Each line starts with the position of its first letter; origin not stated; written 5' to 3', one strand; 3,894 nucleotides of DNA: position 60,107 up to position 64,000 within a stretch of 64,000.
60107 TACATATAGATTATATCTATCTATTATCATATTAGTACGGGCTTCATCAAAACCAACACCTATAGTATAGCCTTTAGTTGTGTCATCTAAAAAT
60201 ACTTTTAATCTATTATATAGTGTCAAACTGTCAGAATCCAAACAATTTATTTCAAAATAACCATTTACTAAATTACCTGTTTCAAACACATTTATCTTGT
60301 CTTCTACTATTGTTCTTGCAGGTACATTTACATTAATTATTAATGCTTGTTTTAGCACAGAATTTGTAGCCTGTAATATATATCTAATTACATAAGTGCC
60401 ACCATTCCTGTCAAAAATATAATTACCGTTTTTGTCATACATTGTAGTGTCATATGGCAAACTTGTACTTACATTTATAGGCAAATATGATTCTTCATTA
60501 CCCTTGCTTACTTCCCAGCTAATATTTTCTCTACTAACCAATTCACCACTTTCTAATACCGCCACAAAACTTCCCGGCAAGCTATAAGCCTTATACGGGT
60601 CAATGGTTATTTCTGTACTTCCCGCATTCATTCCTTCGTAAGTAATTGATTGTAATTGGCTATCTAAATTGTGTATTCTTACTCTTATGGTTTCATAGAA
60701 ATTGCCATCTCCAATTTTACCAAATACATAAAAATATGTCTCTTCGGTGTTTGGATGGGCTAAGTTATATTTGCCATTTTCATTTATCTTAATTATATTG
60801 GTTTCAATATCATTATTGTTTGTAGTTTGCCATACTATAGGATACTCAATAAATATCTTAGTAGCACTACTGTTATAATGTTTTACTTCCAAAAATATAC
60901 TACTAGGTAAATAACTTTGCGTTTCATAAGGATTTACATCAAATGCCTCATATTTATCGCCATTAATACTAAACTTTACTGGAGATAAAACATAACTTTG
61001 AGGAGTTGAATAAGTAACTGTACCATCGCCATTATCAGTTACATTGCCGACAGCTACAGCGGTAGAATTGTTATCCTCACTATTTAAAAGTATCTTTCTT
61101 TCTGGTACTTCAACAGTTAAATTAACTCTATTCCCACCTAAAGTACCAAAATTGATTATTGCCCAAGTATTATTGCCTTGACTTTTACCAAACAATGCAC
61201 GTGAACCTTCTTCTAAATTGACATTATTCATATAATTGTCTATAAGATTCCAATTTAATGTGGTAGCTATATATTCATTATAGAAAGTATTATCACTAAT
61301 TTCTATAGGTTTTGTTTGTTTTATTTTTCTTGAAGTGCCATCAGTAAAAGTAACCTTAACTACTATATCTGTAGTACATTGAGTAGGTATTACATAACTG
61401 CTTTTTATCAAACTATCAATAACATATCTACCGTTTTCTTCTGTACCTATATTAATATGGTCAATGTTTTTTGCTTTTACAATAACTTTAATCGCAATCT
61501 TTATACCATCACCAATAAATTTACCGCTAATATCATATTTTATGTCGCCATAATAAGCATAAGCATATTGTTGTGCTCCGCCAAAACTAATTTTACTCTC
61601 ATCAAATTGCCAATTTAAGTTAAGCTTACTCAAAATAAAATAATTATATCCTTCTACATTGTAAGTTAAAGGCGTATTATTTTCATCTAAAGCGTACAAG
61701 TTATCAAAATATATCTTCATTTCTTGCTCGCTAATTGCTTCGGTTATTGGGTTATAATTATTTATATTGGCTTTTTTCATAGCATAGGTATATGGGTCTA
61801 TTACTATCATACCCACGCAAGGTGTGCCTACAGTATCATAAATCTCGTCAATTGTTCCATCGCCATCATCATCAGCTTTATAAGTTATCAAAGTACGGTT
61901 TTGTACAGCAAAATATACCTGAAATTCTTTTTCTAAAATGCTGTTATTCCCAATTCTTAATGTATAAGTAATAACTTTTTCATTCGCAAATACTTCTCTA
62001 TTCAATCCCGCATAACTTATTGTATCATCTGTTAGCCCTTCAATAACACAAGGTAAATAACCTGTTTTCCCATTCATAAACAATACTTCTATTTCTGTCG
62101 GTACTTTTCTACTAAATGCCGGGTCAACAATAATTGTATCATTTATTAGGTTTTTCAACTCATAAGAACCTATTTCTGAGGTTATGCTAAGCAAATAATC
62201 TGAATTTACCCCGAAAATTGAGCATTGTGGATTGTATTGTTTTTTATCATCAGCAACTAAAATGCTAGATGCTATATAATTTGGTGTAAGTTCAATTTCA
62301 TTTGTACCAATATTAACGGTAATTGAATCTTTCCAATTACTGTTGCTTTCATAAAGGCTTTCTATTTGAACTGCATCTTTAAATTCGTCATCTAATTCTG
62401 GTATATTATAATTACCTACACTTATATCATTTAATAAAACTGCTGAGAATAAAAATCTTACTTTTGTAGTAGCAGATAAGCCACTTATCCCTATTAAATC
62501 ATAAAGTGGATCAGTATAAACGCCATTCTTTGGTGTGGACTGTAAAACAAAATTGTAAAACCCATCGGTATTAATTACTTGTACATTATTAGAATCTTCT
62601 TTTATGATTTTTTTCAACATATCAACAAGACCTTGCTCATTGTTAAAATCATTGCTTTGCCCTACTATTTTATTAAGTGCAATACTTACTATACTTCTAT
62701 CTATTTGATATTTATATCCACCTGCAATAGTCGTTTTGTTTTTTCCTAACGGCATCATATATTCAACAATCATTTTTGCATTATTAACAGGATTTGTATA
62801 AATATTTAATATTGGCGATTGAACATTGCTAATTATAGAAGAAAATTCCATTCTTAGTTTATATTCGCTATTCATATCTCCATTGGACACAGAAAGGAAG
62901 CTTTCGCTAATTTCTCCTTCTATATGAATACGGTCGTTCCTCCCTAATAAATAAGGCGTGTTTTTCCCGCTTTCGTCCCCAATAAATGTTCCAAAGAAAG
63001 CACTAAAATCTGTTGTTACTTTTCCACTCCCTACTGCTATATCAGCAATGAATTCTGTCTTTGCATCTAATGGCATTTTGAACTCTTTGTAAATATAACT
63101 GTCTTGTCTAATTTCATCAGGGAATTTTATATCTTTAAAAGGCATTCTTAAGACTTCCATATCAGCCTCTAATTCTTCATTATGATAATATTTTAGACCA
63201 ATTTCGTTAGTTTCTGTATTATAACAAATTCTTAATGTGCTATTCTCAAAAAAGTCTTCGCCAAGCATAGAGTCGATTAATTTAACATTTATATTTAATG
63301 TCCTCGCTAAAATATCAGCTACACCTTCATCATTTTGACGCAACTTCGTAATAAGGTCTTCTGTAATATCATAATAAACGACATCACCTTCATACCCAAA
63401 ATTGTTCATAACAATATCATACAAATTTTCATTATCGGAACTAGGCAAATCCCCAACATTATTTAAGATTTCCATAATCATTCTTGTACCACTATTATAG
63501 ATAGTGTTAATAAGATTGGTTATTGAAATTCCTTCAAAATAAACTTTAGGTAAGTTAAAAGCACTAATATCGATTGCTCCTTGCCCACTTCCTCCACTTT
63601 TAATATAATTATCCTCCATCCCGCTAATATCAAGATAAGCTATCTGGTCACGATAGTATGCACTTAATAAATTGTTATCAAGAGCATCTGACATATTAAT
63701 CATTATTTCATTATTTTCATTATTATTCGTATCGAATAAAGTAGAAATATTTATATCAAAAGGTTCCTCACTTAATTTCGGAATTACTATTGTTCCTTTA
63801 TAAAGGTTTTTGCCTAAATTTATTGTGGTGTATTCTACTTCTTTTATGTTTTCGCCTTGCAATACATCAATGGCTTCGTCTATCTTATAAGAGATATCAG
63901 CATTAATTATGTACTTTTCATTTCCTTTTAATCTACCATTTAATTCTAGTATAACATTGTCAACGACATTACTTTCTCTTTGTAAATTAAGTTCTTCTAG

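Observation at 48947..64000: Edge-truncated ORF of more than 5,017 codons: a mosaic giant protein with no visible anchoring module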

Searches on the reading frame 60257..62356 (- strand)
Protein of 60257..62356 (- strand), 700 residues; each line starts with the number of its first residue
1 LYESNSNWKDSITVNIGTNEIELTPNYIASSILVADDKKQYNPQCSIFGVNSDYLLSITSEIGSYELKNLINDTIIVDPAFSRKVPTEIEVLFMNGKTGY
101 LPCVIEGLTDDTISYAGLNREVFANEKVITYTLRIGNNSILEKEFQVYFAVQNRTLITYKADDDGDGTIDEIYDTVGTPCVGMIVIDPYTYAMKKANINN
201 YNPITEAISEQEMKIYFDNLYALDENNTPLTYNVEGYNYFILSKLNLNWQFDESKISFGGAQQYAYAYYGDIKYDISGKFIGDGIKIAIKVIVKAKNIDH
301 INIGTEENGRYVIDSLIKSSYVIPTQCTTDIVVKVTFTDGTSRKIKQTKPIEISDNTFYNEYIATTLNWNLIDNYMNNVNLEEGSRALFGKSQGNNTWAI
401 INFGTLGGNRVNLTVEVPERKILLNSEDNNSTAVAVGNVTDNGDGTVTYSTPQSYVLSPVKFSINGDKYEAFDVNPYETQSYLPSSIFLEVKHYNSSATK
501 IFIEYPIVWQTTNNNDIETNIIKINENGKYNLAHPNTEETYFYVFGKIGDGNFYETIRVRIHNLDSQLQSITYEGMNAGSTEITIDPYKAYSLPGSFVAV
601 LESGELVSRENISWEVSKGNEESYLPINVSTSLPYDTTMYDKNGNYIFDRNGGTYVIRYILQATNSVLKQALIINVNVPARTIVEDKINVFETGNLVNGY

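Call 39: search_solved_structures(query=A5, max_evalue=1)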
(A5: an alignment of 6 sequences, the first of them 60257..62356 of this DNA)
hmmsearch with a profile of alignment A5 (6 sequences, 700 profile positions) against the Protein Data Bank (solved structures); distinct sequences matched with E-value up to 1: 1.
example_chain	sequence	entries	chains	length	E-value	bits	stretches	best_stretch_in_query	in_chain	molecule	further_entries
1jvn_A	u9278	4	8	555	0.48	11.8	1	582-637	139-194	BIFUNCTIONAL HISTIDINE BIOSYNTHESIS PROTEIN HISHF | Imidazole glycerol phosphate synthase hisHF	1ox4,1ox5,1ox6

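Call 54: predict_structure(alignment_id=A5)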
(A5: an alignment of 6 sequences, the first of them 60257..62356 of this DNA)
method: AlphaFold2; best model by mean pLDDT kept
length: 700 residues; sequences in the alignment: 6
mean_pLDDT: 55.8   pTM: 0.36
mean pLDDT of the five models: 55.8, 55.1, 53.7, 53.2, 51.3
residues with pLDDT >= 90: 14; 70-90: 129; 50-70: 256; < 50: 301
segments of 3 or more residues with pLDDT < 50: 1-9, 26-50, 52-65, 80-82, 115-127, 136-140, 301-331, 346-367, 370-440, 443-480, 491-501, 537-539, 565-567, 577-579, 595-608, 662-669, 684-700
pLDDT, mean of each block of 10 residues (from residue 1): 44 57 48 39 45 45 53 58 62 61 67 50 47 54 56 72 73 84 81 66 87 79 60 66 83 69 83 69 77 67 40 36 36 55 49 44 46 38 39 41 37 46 36 39 44 32 32 43 58 40 63 56 66 54 60 52 51 50 60 47 42 69 76 76 73 74 45 70 46 39
secondary structure, 60 per line:
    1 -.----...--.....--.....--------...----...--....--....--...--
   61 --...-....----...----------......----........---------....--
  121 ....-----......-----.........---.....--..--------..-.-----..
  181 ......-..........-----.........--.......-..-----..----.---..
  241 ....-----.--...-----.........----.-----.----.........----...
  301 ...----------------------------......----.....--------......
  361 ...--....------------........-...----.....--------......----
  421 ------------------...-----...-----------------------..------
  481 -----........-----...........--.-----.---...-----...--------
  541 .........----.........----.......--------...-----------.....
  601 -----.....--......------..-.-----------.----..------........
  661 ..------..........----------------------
elements in order (helices of 4 or more, strands of 3 or more residues): E12-16 E19-23 E32-34 E39-41 E44-47 E50-53 E56-58 E63-65 E67-70 E75-77 E88-93 E98-105 H115-118 H121-124 E130-135 E141-149 E153-157 E179-186 H188-197 H203-211 E214-220 E239-241 E261-269 E285-293 E298-303 E332-337 E342-346 H355-363 E366-369 H382-389 E398-402 E411-416 E439-441 E447-449 E486-493 E499-509 E522-524 E530-532 E541-549 E554-562 E567-573 E582-584 E596-600 E606-610 E613-618 E653-662 E669-678

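Call 58: search_protein_families(library=pfam, alignment_id=A5, max_evalue=1)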
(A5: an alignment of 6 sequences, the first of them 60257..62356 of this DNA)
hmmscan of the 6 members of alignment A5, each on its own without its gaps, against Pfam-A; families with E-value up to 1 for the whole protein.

A. member 1, window:60257-62356:- (700 aa): 3 families
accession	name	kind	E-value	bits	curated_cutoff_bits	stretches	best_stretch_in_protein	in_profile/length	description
PF24486.1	DUF7583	-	0.0081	16.7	27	1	30-73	12-55/100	Domain of unknown function (DUF7583)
PF24591.1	Phage_YunG-like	-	0.19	12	27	1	247-281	31-65/99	Phage YunG-like protein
PF17892.7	Cadherin_5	-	0.4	11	26.5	1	433-463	40-78/98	Cadherin-like domain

B. families by the number of members that match (of 6 scanned): 7 families
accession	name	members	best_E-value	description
PF24486.1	DUF7583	1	0.0081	Domain of unknown function (DUF7583)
PF07532.17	Big_4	1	0.015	Bacterial Ig-like domain (group 4)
PF09299.17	Mu-transpos_C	1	0.087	Mu transposase, C-terminal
PF06613.17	KorB_C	1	0.1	KorB C-terminal beta-barrel domain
PF16040.10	APD1-4_N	1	0.16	E3 ubiquitin-protein ligase APD1-4, N-terminal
PF24591.1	Phage_YunG-like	1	0.19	Phage YunG-like protein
PF17892.7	Cadherin_5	1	0.4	Cadherin-like domain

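Call 85: fold_search(model_id=the predicted structure, library=pdb)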
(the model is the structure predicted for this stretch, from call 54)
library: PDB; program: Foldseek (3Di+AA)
matches with E <= 10: 1161; with E <= 0.001: 65
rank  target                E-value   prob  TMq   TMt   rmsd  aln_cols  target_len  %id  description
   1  9g93_A                3.8e-09  1.00  0.12  0.14  43.5       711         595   11  CryoET structure of the in vitro grown Bacillus anthracis Sap S-layer (released 2024-12-18)
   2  6qx4_A                8.6e-08  0.96  0.10  0.11  38.5       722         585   12  Structure of the Bacillus anthracis Sap S-layer assembly domain (released 2019-07-31)
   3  6hhu_A                1.9e-07  0.97  0.11  0.12  38.8       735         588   11  Structure of the Bacillus anthracis Sap S-layer assembly domain (released 2019-07-24)
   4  9hcj_10               2.4e-07  0.97  0.12  0.06  30.2       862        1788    8  D. discoideum nuclear pore complex (released 2024-12-25)
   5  8uin_A                8.7e-07  0.91  0.11  0.11  47.0       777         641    9  Structure of the C3bBb-albicin complex (released 2024-05-08)
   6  8uin_G                2.6e-06  0.77  0.10  0.10  48.2       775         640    8  Structure of the C3bBb-albicin complex (released 2024-05-08)
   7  8uh2_A                2.6e-06  0.63  0.08  0.09  48.8       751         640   10  Complex of C3b with the inhibitor albicin (released 2024-05-08)
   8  4aq1_C                2.7e-06  0.93  0.15  0.16  45.6       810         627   11  Structure of the SbsB S-layer protein of Geobacillus stearothermophilus PV72p2 in complex with nanobody KB6 (released 2012-06-13)
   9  7ol2_A                4.4e-06  0.84  0.11  0.12  38.8       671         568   10  Crystal structure of mouse contactin 1 immunoglobulin domains (released 2022-12-14)
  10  7ok5_A                4.9e-06  0.69  0.08  0.10  38.6       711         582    8  Crystal structure of mouse neurofascin 155 immunoglobulin domains (released 2022-12-14)
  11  9ba5_A                5.2e-06  0.69  0.10  0.11  33.7       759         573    8  Cross-linked Contactin 2 Ig1-Ig6 (released 2024-07-17)
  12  8cml_E                5.7e-06  0.63  0.09  0.10  47.2       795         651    8  Cryo-EM structure of complement C5 in complex with nanobodies UNbC5-1 and UNbC5-2 (released 2023-09-27)
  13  7qiv_A                6.1e-06  0.66  0.09  0.10  47.3       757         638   10  Structure of human C3b in complex with the EWE nanobody (released 2022-02-16)
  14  6ru5_A                7.9e-06  0.57  0.09  0.09  47.3       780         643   10  human complement C3 in complex with the hC3Nb1 nanobody (released 2019-08-21)
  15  6vg1_A                8.8e-06  0.69  0.10  0.10  33.2       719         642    8  xenopus protocadherin 8.1 EC1-6 (released 2020-03-11)
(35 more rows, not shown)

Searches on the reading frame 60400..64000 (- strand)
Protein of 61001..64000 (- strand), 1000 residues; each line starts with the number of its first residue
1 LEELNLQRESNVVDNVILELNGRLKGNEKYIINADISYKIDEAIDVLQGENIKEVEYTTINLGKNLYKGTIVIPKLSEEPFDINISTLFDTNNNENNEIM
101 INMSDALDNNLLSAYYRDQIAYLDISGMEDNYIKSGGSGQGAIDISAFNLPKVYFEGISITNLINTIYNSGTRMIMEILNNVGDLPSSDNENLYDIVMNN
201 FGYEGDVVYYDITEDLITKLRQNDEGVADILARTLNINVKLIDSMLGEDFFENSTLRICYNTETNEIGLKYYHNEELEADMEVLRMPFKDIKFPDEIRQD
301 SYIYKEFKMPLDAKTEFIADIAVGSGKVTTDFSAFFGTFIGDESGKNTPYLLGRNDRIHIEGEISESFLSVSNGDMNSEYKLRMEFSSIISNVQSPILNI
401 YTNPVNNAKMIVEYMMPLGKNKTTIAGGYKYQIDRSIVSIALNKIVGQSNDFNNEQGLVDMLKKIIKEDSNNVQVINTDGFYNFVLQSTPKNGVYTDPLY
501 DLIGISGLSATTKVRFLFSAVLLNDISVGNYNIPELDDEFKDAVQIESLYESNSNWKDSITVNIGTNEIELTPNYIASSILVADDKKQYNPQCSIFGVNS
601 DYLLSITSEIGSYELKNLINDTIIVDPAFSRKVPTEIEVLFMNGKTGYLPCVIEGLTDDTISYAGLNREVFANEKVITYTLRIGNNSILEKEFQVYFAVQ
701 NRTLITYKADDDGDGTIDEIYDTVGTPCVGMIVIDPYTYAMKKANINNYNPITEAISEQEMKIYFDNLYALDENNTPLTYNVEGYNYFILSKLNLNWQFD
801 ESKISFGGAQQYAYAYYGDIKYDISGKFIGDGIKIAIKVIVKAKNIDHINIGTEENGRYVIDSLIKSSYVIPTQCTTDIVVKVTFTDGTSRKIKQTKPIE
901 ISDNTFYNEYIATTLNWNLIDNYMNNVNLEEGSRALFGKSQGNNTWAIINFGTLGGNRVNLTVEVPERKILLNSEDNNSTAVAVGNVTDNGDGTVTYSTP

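Call 22: find_related_loci(query=A3, collection=genome_contigs, flank=10000)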
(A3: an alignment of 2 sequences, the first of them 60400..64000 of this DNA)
Query A3 (1200 aa) in genome_contigs; peptide patterns used: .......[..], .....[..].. (x = any residue, [..] = any of these).
80 stretches matched a pattern; 1 encode a relative of the query (tblastn E <= 1e-3); 1 distinct loci.
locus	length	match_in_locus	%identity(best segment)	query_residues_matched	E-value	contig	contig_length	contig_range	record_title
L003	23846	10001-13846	36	1-1200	0e+0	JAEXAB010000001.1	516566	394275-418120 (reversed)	MAG: Bacillota bacterium isolate OH_SFB_23 k127_1422419, whole genome shotgun sequence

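Call 23: find_related_loci(query=window:61001-64000:-, collection=metagenome_contigs, flank=10000)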
Query window:61001-64000:- (1000 aa) in metagenome_contigs; peptide patterns used: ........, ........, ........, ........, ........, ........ (x = any residue, [..] = any of these).
50 stretches matched a pattern, but none encodes a relative of the query by tblastn (E <= 1e-3).

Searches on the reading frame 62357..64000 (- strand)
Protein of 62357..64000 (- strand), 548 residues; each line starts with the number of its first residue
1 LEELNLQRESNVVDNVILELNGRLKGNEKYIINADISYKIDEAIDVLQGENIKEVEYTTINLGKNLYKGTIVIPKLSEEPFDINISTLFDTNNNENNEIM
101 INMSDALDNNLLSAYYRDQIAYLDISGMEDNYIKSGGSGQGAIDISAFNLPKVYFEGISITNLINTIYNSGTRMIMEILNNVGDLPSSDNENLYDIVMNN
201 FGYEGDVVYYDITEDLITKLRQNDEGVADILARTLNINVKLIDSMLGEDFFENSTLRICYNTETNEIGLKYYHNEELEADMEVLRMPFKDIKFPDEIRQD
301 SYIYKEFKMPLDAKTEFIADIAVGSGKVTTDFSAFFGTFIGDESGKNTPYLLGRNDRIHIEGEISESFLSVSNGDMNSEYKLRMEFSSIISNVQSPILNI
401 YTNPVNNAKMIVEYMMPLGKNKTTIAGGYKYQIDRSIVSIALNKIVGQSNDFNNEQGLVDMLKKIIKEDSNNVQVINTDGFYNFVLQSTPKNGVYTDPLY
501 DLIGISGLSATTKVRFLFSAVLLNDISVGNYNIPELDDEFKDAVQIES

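Call 74: search_solved_structures(query=A6, max_evalue=1)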
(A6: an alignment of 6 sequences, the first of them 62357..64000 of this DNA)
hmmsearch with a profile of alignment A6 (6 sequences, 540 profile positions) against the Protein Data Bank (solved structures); distinct sequences matched with E-value up to 1: 1.
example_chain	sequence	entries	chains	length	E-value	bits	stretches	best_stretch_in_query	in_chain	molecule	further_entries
4eog_A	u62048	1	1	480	0.0066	17.8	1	185-246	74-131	Putative uncharacterized protein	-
